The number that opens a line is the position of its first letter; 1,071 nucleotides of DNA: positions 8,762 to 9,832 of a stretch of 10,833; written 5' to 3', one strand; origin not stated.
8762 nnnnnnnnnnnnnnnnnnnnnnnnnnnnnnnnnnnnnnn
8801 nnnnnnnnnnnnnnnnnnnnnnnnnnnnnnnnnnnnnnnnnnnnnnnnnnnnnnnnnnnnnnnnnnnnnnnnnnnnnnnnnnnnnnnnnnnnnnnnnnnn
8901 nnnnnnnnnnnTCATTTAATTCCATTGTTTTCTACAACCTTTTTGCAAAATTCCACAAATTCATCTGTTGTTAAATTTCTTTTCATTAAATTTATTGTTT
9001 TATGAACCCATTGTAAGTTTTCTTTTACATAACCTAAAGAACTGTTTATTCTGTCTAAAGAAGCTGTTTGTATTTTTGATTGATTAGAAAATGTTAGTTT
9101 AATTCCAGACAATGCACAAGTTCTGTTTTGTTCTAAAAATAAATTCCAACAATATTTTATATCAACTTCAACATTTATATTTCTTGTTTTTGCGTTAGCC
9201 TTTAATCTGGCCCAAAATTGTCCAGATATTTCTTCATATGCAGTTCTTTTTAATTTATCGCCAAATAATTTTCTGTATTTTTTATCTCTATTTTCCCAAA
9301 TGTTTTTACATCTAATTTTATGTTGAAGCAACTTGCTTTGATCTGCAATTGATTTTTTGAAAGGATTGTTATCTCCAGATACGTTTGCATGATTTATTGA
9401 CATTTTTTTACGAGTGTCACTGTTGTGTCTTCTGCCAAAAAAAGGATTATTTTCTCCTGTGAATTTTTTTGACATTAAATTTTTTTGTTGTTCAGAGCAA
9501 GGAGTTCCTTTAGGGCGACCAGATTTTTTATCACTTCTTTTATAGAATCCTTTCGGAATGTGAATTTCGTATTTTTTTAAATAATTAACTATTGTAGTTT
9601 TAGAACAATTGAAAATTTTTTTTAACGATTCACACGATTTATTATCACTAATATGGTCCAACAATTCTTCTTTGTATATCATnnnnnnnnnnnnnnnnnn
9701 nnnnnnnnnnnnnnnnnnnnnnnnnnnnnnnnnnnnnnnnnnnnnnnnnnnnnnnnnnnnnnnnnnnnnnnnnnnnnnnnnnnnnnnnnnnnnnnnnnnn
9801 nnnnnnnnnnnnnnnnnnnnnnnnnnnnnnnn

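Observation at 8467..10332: Free-standing homing-endonuclease gene wedged exactly between a nucleotidyltransferase and a helical protein, all in a markedly AT-richer block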

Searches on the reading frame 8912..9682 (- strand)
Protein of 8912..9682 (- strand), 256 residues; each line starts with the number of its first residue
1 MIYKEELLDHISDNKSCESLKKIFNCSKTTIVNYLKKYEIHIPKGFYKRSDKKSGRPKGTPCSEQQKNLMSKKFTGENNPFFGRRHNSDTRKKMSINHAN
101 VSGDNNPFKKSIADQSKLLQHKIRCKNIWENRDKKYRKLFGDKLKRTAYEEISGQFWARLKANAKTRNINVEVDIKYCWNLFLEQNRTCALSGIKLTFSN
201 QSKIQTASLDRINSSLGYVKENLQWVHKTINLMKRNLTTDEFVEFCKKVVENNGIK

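Call 3: search_protein_families(library=pfam, proteins=[window:8912-9682:-], max_evalue=0.1)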
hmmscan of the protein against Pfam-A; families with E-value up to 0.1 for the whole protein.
window:8912-9682:- (256 aa): 4 families
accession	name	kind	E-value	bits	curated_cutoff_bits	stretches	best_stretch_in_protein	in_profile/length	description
PF07460.16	NUMOD3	-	2.8e-12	46.8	20.4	1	61-95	3-37/37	NUMOD3 motif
PF10241.14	KxDL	-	0.017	15.9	27.2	0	216-240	57-81/86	Uncharacterized conserved protein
PF22635.1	I-TevI_ZnF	-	0.05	14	27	0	73-83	21-31/31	Intron-associated endonuclease 1 zinc finger domain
PF08279.18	HTH_11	-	0.054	13.8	25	0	15-37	16-38/55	HTH domain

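Call 4: search_protein_families(library=phrogs, proteins=[window:8912-9682:-], max_evalue=0.01)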
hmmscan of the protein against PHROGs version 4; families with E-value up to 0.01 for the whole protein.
window:8912-9682:- (256 aa): 7 families
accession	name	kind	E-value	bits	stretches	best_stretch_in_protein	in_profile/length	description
phrog_3322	-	DNA, RNA and nucleotide metabolism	7.3e-22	78.9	1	128-252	24-151/162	endonuclease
phrog_1035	-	DNA, RNA and nucleotide metabolism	5.6e-15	56.9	1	86-251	58-227/271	endonuclease VII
phrog_1400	-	moron, auxiliary metabolic gene and host takeover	6.5e-12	46.8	1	159-248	15-100/251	Srd anti-sigma factor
phrog_3118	-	DNA, RNA and nucleotide metabolism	1.1e-11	45.7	1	159-238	20-100/287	HNH endonuclease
phrog_4592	-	moron, auxiliary metabolic gene and host takeover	2.7e-07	31.6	1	154-243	61-141/170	decoy of host sigma70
phrog_3377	-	DNA, RNA and nucleotide metabolism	0.00036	21.4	1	205-235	63-94/196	HNH endonuclease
phrog_8790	-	DNA, RNA and nucleotide metabolism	0.0039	18.2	1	205-230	73-98/241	restriction endonuclease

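Call 15: search_solved_structures(query=window:8915-9682:-, max_evalue=1, show_alignments=2)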
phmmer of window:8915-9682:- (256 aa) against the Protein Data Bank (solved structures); distinct sequences matched with E-value up to 1: 1.
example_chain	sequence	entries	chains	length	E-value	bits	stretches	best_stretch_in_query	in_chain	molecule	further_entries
2d1h_A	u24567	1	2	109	0.44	13.4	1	16-59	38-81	109aa long hypothetical transcriptional regulator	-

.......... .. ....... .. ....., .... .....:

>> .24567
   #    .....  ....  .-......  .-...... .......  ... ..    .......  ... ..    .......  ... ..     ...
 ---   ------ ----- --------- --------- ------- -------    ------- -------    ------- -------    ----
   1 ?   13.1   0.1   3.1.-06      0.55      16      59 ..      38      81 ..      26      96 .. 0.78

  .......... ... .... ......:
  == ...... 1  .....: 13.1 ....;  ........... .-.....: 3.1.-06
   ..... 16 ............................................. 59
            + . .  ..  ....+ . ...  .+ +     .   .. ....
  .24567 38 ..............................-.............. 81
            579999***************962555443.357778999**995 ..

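Call 16: search_dna_similar(query=window:8915-9682:-, collection=phages, mode=protein, max_rows=30)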
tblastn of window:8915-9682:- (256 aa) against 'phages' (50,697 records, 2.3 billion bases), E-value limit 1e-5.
Records with a match: 85; places in all: 89; records where one place covers at least 80% of the query: 0.
Best place of each record, by identity: <60% 85.
By first word of the organism name: uncultured 16; Klebsiella 9; Streptomyces 8; Pectobacterium 7; Rhodococcus 6; Acinetobacter 5; Vibrio 5; Bacteroides 4; Cronobacter 4; Bacteriophage 3; and 9 more.
By host as written in the record: - 23; Rhodococcus erythropolis RIA 643 6; Klebsiella pneumoniae 6; Bacteroides intestinalis DSM 108646 4; Streptomyces griseus ATCC 10137 3; Achromobacter xylosoxidans DSM 11852 3; Streptomyces mirabilis NRRL B-2400 2; Wasabia japonica Matsum 2; and 23 more.
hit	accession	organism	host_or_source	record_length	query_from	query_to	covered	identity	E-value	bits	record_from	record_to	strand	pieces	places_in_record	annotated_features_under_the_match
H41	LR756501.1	uncultured phage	metagenomic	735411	147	251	41%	45.5%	1e-22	102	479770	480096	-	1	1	record has no annotation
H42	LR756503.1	uncultured phage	metagenomic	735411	147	251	41%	45.5%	1e-22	102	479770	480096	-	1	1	record has no annotation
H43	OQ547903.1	Acinetobacter phage XC1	Acinetobacter nosocomialis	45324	90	251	63%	28.9%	4e-7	56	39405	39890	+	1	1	hypothetical protein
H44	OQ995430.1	Streptomyces phage Kenrey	Streptomyces griseus ATCC 10137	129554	141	252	44%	41.6%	2e-18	90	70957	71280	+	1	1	108: HNH endonuclease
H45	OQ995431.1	Streptomyces phage Patelgo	Streptomyces mirabilis NRRL B-2400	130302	137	252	45%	39.3%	2e-16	84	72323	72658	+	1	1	106: HNH endonuclease | 107: hypothetical protein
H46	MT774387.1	uncultured phage cr111_1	human feces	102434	147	250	41%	43.3%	9e-16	82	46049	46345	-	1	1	hypothetical protein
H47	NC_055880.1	uncultured phage cr111_1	human feces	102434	147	250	41%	43.3%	9e-16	82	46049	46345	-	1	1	endonuclease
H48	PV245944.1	Chryseobacterium phage MA9V-3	Chryseobacterium sp. MA9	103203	148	250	40%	41.8%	2e-20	96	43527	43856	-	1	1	hypothetical protein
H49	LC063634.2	Pectobacterium phage PPWS1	Wasabia japonica Matsum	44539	94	250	61%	27.3%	8e-8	59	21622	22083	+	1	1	hypothetical protein (x2)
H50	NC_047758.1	Pectobacterium phage PPWS1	Wasabia japonica Matsum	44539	94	250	61%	27.3%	8e-8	59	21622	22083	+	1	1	endonuclease | hypothetical protein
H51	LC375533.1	Pectobacterium phage PPWS2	Pectobactorium corotovorum subsp. ...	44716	94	250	61%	27.3%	9e-8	58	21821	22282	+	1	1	hypothetical protein (x2)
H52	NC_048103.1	Pectobacterium phage PPWS2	Pectobactorium corotovorum subsp. ...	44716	94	250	61%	27.3%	9e-8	58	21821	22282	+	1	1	endonuclease | hypothetical protein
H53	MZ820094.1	Streptomyces phage Jada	Streptomyces viridochromogenes DSM40736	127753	137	249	44%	37.7%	6e-15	80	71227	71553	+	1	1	107: HNH endonuclease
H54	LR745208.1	uncultured phage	metagenomic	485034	147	252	41%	40.2%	2e-17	87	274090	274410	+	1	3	record has no annotation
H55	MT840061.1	Bacteriophage sp.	human fecal samples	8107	144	251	42%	38.2%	4e-12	71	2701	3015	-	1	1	record has no annotation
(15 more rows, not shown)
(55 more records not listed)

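Call 17: search_protein_families(library=ncbifam, proteins=[window:8912-9682:-], max_evalue=0.1)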
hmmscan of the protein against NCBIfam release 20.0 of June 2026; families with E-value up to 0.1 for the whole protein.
window:8912-9682:- (256 aa): 2 families
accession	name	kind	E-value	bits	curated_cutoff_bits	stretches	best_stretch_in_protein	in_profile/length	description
TIGR01453.1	grpIintron_endo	subfamily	6.9e-06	26.2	56.05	1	53-127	90-163/215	group I intron endonuclease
NF040939.2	trans_reg_lrs14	equivalog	0.011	15.7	90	1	12-72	34-94/103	Lrs14 family HTH-type transcriptional regulator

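Call 20: find_homologous_proteins(query=window:8915-9682:-)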
Query window:8915-9682:- (256 aa): 97 proteins with E <= 0.001 among 227 candidates.
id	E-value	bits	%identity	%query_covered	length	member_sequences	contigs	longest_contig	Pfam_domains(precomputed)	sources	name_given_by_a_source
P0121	3.5e-168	575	100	100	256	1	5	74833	PF07460.17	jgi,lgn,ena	-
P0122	4.9e-86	306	55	97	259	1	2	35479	PF07460.17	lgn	-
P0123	4.9e-85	303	74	72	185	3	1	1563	PF07460.17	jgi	jgi:hypothetical protein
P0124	2.9e-81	291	56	94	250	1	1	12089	PF07460.17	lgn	-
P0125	2.4e-70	255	47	98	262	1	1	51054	PF07460.17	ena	-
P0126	6.7e-68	247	47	98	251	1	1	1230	PF07460.17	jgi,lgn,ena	-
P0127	1.2e-67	246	47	96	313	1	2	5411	PF07460.17,PF13384.13,PF02796.22,PF00196.26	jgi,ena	jgi:DNA-binding CsgD family transcriptional regulator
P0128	1.5e-66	243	56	77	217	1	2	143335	PF07460.17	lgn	-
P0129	1.6e-66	243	50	78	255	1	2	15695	PF07460.17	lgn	-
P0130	1.1e-64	237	56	77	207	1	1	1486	PF07460.17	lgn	-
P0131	2.9e-63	232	55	77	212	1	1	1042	PF07460.17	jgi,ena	-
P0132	6.0e-62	228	44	98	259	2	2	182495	PF07460.17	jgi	-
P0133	1.4e-60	223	48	88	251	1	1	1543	PF07460.17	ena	-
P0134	1.5e-56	210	41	98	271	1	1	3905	PF07460.17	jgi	jgi:hypothetical protein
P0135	2.1e-52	196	47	79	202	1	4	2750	PF07460.17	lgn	-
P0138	2.5e-47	180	41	97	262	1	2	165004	PF07460.17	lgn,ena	-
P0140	8.3e-44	168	39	98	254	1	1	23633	-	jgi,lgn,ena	-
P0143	3.6e-41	160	38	98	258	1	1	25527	PF07460.17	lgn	-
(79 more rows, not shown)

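Call 21: find_encoding_contigs(protein=P0122, flank=5000, max_places=3)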
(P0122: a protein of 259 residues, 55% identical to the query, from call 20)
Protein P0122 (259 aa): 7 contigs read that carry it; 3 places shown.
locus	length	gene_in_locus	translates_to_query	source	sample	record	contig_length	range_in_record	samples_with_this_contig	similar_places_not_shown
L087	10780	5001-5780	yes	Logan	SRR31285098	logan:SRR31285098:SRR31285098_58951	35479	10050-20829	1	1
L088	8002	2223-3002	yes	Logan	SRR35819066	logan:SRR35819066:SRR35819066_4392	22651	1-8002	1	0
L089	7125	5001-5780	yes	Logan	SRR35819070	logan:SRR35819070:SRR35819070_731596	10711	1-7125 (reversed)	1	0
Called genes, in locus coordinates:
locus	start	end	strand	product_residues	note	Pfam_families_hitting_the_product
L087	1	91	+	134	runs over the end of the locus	PF01981:PTH2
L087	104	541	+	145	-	-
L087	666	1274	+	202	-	PF01844:HNH, PF14279:HNH_5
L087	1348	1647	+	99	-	-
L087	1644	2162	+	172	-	-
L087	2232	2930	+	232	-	PF03462:PCRF, PF00472:RF-1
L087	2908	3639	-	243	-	-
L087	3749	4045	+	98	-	-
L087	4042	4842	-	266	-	PF00112:Peptidase_C1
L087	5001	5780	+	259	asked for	PF07460:NUMOD3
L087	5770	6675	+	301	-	PF10127:RlaP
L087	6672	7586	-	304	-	PF13489:Methyltransf_23, PF08242:Methyltransf_12 (weak), PF13847:Methyltransf_31 (weak)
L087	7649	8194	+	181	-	-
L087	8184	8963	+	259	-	PF00535:Glycos_transf_2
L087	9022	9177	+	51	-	-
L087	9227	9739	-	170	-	-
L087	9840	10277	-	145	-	-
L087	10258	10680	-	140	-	-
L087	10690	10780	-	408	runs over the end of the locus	PF01467:CTP_transf_like (weak)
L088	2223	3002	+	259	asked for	PF07460:NUMOD3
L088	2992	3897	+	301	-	PF10127:RlaP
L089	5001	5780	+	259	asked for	PF07460:NUMOD3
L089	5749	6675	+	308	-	PF10127:RlaP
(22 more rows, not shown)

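Call 22: find_encoding_contigs(protein=P0124, flank=5000, max_places=3)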
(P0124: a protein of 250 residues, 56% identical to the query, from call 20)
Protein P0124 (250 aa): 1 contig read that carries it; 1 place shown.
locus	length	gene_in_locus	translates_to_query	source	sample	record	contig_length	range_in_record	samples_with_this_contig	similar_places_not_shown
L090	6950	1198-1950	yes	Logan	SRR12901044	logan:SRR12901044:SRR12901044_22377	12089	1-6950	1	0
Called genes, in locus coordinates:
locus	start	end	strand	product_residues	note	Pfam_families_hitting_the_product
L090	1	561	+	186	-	?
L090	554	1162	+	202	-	PF10127:RlaP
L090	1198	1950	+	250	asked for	PF07460:NUMOD3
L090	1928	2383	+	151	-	-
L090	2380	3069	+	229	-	PF00149:Metallophos, PF12850:Metallophos_2 (weak)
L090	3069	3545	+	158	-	-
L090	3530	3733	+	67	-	-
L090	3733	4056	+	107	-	-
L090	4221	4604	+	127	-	-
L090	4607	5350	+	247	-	-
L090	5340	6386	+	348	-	PF21189:PHA02142, PF09414:RNA_ligase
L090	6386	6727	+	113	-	-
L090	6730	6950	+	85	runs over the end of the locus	-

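Call 23: find_encoding_contigs(protein=P0125, flank=5000, max_places=3)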
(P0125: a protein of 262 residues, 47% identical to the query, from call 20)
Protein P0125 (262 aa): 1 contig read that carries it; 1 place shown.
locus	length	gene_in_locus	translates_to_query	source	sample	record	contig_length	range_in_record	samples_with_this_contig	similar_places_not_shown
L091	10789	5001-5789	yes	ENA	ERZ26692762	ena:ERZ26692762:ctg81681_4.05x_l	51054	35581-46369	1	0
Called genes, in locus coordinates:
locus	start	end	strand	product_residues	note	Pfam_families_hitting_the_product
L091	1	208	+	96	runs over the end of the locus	-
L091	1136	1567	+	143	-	-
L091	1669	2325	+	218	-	PF00149:Metallophos, PF12850:Metallophos_2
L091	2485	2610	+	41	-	-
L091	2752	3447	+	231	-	PF01844:HNH, PF14279:HNH_5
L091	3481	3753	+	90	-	-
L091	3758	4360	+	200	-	-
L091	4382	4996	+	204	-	PF10127:RlaP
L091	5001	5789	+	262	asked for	PF07460:NUMOD3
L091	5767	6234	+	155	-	-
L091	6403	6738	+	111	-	-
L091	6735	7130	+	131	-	PF10686:YAcAr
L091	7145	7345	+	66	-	-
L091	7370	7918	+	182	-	PF08719:NADAR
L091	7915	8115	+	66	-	-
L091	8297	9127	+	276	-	-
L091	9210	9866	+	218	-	PF01844:HNH, PF13395:HNH_4 (weak), PF14279:HNH_5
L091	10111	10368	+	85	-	-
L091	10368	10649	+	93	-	-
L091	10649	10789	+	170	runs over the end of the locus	PF15891:Nuc_deoxyri_tr2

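Call 28: find_encoding_contigs(protein=P0132, flank=3500, max_places=2)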
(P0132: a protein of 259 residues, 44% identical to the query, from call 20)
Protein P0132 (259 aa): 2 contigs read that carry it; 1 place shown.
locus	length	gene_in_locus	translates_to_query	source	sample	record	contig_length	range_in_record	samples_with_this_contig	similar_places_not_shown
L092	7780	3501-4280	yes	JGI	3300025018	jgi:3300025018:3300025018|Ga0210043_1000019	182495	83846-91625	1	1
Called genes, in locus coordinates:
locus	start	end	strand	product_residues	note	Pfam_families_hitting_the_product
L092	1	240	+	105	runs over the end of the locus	-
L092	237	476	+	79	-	-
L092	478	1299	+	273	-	PF04446:Thg1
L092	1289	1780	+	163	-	-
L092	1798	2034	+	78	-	-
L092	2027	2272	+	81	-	-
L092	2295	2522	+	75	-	PF09954:DUF2188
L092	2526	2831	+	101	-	-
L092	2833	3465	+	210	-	PF10127:RlaP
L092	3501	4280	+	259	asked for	PF07460:NUMOD3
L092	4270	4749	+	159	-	-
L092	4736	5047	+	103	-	-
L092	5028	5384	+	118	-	PF27050:Phage_P22_Y8K6 (weak)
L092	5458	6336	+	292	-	PF00929:RNase_T, PF16473:Rv2179c-like (weak)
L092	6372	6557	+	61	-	-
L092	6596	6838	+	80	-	-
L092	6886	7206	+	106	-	-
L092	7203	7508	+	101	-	-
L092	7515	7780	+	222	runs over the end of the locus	PF13847:Methyltransf_31 (weak), PF08241:Methyltransf_11, PF08242:Methyltransf_12 (weak), PF13649:Methyltransf_25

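Call 29: find_encoding_contigs(protein=P0138, flank=3500, max_places=2)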
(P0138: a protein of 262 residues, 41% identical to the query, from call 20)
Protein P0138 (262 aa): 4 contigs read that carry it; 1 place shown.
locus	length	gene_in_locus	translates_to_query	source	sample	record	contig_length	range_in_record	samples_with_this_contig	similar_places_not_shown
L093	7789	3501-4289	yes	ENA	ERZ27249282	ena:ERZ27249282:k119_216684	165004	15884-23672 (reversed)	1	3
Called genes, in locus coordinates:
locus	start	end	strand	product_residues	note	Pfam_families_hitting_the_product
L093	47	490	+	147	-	-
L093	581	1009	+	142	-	-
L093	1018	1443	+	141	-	-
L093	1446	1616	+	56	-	-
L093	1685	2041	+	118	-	PF10686:YAcAr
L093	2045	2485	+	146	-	-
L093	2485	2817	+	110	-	-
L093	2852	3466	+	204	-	PF10127:RlaP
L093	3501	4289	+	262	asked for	PF07460:NUMOD3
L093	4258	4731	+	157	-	-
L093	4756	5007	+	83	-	-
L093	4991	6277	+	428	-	PF14072:DndB (weak)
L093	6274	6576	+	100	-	-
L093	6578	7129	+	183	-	-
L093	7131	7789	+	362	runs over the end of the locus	PF00534:Glycos_transf_1, PF13692:Glyco_trans_1_4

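Call 30: find_encoding_contigs(protein=P0128, flank=3500, max_places=2)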
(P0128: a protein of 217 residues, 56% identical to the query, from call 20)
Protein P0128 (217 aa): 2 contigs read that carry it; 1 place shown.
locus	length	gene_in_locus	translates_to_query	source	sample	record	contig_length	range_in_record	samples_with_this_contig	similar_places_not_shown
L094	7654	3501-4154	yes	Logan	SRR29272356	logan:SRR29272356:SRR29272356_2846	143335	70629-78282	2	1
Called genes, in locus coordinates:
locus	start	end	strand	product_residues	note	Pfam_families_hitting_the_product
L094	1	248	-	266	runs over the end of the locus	-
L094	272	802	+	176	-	PF00156:Pribosyltran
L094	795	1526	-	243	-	-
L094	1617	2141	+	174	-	-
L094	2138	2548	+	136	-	-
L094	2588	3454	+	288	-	PF01411:tRNA-synt_2c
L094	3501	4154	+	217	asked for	PF07460:NUMOD3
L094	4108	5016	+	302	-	PF10127:RlaP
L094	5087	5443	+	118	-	-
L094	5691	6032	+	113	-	-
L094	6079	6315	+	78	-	-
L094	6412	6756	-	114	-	PF02195:ParB_N (weak)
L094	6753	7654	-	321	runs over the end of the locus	-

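Call 46: predict_structure(alignment_id=A3)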
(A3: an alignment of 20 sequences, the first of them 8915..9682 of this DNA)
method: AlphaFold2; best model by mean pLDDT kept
length: 256 residues; sequences in the alignment: 20
mean_pLDDT: 85.7   pTM: 0.48
mean pLDDT of the five models: 85.7, 85.6, 84.9, 84.6, 83.5
residues with pLDDT >= 90: 105; 70-90: 133; 50-70: 17; < 50: 1
segments of 3 or more residues with pLDDT < 50: none
pLDDT, mean of each block of 10 residues (from residue 1): 91 90 93 95 86 79 91 85 85 73 69 82 88 88 79 89 91 95 94 87 88 91 92 82 74 59
secondary structure, 60 per line:
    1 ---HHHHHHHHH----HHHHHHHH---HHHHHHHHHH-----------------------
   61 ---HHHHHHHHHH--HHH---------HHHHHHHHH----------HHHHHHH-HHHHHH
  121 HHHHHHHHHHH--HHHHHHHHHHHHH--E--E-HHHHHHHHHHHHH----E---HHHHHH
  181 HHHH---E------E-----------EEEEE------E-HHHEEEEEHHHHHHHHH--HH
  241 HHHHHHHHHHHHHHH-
elements in order: H4-12 H17-24 H28-37 H64-73 H88-96 H107-113 H115-131 H134-146 H154-166 H175-184 E207-211 E223-227 H228-236 H239-255

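Call 62: search_protein_families(library=padloc, proteins=[window:8912-9682:-], max_evalue=0.01)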
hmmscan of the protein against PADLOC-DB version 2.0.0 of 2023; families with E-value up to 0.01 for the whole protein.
window:8912-9682:- (256 aa): 0 families

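Call 67: find_encoding_contigs(protein=P0140, flank=3000, max_places=2)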
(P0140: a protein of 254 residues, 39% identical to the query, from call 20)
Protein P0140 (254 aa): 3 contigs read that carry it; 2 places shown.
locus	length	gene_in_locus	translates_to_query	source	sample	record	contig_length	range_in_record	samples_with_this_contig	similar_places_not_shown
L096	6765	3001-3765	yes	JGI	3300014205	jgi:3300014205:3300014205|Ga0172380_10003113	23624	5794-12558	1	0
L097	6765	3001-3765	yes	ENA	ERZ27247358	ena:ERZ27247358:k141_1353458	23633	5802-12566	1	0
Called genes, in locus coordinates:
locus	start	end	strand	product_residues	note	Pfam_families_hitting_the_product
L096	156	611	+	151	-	-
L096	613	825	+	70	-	-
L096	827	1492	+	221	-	-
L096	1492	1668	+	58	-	-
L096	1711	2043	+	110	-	-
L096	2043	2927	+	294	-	PF10127:RlaP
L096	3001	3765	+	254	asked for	-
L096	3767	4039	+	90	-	-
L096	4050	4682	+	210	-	-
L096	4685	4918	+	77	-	-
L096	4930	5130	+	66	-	-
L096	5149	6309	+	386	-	PF09511:RNA_lig_T4_1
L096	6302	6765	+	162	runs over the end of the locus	PF13671:AAA_33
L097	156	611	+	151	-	-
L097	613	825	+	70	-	-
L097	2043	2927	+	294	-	PF10127:RlaP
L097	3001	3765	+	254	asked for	-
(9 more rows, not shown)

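Call 68: find_encoding_contigs(protein=P0143, flank=3000, max_places=2)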
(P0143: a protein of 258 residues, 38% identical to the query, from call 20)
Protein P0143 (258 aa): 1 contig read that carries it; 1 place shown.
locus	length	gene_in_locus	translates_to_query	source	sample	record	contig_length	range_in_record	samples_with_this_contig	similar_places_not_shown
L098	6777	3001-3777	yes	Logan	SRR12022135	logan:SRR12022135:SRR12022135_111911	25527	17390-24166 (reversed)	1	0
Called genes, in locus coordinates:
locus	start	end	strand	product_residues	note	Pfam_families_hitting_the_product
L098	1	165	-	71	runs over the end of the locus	-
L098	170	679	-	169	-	-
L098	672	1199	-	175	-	-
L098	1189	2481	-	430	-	PF00596:Aldolase_II (faint)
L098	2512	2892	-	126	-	-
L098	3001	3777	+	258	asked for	PF07460:NUMOD3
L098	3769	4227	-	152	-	PF18907:DUF5662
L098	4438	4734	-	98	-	-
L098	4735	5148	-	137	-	-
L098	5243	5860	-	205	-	PF18922:DUF5672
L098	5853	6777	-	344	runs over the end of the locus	PF00534:Glycos_transf_1, PF13692:Glyco_trans_1_4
